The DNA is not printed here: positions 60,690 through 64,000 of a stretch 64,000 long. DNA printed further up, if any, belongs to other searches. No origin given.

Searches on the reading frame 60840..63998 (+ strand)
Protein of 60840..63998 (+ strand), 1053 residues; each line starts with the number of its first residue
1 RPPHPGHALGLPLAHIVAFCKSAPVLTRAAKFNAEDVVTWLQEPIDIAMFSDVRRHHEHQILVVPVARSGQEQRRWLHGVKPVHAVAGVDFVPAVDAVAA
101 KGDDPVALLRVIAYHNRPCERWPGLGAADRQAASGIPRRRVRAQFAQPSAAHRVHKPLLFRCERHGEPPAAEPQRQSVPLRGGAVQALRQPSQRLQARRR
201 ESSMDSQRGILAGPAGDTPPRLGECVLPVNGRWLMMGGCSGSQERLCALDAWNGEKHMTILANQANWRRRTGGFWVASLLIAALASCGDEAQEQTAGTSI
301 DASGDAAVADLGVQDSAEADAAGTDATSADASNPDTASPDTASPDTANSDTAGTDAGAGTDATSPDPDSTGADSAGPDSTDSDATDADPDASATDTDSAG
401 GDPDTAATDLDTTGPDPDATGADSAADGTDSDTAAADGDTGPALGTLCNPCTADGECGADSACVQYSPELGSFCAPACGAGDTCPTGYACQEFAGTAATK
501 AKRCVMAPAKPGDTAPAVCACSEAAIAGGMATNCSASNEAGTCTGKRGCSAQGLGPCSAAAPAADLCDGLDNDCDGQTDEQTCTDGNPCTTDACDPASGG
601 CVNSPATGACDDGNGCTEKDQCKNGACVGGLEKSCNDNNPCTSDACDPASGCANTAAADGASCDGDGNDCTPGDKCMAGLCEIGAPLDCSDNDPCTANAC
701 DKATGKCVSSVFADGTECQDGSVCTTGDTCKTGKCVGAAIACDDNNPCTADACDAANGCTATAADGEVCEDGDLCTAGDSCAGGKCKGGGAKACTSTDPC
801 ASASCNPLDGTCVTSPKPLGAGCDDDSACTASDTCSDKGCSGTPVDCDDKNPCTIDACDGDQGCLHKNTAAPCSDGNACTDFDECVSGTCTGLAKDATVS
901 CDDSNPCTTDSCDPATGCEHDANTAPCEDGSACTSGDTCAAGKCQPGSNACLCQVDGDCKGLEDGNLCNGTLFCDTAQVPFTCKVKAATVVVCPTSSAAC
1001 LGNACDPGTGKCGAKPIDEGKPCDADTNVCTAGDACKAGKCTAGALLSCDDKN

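Call 31: search_protein_families(library=pfam, proteins=[window:60840-63998:+], max_evalue=0.001)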
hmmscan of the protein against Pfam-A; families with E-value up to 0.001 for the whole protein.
window:60840-63998:+ (1053 aa): 1 family
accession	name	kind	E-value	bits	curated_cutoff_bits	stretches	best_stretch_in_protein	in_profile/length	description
PF00526.23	Dicty_CTDC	-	1.2e-23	83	27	5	900-920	1-21/24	Dictyostelium (slime mold) repeat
